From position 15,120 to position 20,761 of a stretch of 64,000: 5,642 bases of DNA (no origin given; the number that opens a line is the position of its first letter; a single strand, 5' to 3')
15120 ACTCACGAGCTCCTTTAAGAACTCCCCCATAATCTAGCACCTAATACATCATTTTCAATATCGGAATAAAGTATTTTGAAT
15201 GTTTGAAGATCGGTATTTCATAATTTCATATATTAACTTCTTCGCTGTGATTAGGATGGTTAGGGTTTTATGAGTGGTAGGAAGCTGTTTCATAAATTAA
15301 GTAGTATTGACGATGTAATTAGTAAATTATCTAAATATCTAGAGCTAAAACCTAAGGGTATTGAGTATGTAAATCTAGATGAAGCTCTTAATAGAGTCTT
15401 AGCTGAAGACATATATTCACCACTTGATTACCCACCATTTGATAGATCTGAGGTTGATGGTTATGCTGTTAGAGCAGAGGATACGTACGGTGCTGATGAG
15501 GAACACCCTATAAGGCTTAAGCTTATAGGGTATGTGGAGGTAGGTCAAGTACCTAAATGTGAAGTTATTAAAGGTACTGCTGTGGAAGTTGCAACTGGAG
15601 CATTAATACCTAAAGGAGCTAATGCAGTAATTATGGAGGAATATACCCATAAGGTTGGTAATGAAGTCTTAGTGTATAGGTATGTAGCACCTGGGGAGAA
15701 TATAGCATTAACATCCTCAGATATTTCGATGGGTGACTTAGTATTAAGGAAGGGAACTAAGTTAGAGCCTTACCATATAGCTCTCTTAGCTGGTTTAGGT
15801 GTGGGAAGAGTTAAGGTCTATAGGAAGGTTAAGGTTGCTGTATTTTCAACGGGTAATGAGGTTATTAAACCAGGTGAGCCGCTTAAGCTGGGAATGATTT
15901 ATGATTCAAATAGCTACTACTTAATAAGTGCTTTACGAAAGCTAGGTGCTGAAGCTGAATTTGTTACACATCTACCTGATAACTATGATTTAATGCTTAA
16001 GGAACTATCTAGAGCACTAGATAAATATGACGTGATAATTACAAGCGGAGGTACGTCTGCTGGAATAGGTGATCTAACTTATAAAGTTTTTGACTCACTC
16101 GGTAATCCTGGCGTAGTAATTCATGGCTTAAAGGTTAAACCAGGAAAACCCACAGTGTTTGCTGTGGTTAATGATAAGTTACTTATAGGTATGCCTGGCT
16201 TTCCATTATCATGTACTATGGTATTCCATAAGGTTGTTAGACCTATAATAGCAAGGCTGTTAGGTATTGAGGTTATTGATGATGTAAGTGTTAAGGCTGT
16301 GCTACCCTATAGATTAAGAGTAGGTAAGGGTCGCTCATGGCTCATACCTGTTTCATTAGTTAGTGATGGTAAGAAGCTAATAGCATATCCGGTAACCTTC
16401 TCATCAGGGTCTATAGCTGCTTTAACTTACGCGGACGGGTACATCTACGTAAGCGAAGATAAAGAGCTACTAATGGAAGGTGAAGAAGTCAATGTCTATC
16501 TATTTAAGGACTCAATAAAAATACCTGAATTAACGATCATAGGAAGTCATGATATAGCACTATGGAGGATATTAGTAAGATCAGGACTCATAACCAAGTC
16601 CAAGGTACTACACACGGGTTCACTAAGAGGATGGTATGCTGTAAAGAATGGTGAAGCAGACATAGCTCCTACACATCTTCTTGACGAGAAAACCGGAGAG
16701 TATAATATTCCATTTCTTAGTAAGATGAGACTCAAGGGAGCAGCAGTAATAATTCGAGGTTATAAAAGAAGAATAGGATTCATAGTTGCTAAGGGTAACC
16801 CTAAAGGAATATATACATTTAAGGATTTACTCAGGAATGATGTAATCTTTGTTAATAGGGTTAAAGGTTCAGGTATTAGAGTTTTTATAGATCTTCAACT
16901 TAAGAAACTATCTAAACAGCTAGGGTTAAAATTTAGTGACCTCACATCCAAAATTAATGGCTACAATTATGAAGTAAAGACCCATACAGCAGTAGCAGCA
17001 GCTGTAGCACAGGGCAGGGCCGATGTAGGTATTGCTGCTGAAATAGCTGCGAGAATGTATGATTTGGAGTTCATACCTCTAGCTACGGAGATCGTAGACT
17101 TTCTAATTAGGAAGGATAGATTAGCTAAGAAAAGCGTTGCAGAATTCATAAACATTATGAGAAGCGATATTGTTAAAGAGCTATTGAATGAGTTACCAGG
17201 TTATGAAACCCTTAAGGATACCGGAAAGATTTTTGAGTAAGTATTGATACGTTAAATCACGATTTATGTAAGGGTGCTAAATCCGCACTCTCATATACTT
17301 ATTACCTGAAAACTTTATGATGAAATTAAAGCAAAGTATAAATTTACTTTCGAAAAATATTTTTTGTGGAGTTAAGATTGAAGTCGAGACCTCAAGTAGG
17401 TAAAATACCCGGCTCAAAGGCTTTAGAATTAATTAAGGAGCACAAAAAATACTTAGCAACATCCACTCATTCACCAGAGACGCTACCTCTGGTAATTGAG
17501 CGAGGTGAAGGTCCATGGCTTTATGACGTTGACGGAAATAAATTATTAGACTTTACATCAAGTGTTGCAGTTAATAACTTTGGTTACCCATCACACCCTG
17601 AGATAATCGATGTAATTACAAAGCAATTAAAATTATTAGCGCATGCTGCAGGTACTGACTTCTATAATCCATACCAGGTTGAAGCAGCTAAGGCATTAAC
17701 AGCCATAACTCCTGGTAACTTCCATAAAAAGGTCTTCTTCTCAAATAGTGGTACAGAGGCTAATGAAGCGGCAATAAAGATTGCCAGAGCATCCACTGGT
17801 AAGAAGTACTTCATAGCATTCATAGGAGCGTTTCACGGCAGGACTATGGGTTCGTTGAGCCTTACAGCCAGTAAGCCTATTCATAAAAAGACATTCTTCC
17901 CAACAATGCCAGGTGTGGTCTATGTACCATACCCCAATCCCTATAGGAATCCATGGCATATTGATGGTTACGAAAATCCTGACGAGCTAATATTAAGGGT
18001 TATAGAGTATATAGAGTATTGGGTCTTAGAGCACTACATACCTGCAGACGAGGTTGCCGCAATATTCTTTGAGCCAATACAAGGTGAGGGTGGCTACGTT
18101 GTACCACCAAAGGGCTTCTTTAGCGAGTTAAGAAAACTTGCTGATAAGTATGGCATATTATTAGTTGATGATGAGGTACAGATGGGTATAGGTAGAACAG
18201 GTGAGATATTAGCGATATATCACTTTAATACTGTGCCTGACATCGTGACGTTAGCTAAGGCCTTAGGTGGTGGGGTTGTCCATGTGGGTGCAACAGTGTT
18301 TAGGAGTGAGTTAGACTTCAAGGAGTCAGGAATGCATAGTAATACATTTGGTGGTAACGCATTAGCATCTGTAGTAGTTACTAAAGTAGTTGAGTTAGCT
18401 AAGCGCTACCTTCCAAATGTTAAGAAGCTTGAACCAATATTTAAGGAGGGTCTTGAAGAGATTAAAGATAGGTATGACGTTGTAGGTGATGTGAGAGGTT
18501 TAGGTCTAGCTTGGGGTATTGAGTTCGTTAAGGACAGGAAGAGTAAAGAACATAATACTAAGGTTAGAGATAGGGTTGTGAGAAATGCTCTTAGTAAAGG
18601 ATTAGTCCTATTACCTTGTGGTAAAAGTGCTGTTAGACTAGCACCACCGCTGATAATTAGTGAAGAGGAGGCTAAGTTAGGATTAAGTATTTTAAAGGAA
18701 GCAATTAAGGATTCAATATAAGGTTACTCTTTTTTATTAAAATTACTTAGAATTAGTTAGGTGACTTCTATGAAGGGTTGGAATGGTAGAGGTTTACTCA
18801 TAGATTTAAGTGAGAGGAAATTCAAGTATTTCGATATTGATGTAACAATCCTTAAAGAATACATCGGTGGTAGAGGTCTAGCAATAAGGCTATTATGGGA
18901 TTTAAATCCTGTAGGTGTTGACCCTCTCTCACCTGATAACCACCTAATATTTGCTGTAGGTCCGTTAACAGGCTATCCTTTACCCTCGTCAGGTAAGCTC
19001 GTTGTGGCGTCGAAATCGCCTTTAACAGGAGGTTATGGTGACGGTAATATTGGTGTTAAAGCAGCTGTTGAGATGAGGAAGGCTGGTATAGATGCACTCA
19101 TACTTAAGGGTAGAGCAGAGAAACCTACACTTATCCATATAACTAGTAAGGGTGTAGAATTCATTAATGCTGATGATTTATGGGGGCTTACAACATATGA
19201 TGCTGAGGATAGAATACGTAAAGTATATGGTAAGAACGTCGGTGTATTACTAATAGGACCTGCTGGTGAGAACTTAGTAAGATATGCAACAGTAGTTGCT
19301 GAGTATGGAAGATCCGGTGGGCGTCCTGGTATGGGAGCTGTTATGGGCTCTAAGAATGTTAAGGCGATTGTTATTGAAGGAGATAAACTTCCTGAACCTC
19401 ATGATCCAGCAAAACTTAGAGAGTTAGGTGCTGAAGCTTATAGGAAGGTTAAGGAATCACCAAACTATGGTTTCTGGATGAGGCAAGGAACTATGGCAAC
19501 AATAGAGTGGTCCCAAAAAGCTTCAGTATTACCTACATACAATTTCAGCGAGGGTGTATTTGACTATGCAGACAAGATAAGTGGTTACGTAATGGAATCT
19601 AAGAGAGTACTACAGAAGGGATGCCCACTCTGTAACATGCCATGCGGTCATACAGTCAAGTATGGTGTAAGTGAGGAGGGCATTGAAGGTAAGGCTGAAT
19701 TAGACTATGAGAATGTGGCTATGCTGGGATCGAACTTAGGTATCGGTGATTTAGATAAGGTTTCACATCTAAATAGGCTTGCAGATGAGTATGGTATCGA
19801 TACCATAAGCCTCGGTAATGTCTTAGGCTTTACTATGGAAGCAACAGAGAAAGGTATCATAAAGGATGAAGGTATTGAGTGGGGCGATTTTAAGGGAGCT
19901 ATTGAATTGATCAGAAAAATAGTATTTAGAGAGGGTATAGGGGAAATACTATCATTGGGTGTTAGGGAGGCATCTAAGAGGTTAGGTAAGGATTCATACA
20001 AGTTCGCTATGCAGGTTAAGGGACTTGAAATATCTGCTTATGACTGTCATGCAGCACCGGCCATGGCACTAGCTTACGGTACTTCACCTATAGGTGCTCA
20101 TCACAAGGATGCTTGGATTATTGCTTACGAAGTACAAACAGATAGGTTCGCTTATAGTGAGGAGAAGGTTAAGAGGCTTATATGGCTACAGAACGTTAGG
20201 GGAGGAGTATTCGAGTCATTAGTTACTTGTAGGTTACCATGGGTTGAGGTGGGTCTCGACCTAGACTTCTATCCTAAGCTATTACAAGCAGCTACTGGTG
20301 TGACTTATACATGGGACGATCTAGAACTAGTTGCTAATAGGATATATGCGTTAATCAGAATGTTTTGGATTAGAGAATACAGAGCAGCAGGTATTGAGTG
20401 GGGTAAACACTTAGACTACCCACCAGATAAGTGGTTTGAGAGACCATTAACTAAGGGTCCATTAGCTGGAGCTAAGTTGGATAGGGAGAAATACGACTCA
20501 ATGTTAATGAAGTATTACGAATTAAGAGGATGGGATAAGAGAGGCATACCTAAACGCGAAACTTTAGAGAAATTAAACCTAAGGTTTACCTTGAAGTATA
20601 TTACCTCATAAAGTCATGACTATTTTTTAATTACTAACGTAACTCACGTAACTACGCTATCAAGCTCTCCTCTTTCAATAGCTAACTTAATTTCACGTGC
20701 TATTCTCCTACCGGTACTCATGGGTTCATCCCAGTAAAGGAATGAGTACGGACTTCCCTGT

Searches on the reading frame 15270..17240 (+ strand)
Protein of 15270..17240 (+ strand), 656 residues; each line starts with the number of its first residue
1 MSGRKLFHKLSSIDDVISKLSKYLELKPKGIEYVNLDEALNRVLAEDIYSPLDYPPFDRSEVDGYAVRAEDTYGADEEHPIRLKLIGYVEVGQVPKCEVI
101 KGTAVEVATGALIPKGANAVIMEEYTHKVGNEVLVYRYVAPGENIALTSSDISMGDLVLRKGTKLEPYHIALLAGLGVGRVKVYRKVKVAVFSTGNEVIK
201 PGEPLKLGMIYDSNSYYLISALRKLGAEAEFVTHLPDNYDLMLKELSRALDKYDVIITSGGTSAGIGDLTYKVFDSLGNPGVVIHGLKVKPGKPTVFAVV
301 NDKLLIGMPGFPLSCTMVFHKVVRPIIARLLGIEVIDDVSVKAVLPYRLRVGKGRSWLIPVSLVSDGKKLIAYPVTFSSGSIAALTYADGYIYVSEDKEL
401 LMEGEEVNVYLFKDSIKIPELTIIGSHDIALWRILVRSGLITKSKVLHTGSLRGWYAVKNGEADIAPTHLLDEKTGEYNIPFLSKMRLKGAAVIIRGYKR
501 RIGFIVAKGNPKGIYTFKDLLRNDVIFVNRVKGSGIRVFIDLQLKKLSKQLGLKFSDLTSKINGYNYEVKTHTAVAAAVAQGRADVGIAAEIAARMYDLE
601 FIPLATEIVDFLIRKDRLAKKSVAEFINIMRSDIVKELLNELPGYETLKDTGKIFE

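Call 20: search_protein_families(library=pfam, proteins=[window:15270-17240:+])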
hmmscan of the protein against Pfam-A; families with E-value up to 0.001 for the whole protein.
window:15270-17240:+ (656 aa): 5 families
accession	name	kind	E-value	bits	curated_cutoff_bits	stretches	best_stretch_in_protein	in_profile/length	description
PF12727.12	PBP_like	-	4.4e-58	196.1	27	1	444-630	13-192/193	PBP superfamily domain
PF03453.22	MoeA_N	-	8.4e-44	149.5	30.8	1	13-177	3-160/160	MoeA N-terminal region (domain I and II)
PF00994.29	MoCF_biosynth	-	1.9e-31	109.2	26.6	1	190-328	1-143/144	Probable molybdopterin binding domain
PF03454.20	MoeA_C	-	3.4e-12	46.8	22.1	1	342-412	1-72/72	MoeA C-terminal region (domain IV)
PF13531.11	SBP_bac_11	-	2.5e-08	34.4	25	1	498-639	77-221/227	Bacterial extracellular solute-binding protein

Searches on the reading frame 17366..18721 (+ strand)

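Call 4: search_protein_families(library=pfam, proteins=[window:17366-18721:+])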
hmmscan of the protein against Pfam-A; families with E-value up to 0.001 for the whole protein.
window:17366-18721:+ (451 aa): 1 family
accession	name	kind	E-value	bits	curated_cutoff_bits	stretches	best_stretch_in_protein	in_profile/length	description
PF00202.27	Aminotran_3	-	4.9e-108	361.8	30.5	1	38-447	7-403/403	Aminotransferase class-III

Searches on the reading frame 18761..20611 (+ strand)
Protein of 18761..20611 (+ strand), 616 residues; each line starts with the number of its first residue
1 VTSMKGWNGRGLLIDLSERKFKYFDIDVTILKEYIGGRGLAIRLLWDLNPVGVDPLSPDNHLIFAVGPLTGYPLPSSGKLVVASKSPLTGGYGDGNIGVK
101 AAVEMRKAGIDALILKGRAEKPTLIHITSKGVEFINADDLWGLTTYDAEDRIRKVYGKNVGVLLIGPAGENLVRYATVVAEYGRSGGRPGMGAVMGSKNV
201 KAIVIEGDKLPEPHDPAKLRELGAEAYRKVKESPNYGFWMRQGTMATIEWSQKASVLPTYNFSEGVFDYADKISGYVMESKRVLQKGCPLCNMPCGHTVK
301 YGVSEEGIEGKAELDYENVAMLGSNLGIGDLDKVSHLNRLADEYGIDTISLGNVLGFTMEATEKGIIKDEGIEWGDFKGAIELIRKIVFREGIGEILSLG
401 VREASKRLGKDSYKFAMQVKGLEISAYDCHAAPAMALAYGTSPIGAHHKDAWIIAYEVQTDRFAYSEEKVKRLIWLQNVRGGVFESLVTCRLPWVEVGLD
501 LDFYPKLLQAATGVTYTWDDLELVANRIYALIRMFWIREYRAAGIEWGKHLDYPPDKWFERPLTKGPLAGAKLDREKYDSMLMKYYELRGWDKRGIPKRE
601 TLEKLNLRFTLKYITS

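Call 4: search_protein_families(library=pfam, proteins=[window:18761-20611:+])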
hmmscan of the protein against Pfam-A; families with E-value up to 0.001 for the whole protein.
window:18761-20611:+ (616 aa): 2 families
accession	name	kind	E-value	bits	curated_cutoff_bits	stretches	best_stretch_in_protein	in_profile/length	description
PF01314.23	AFOR_C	-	3.2e-126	422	27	1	222-607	2-385/385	Aldehyde ferredoxin oxidoreductase, domains 2 & 3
PF02730.20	AFOR_N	-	4.9e-75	252.1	29.8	1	10-207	2-198/199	Aldehyde ferredoxin oxidoreductase, N-terminal domain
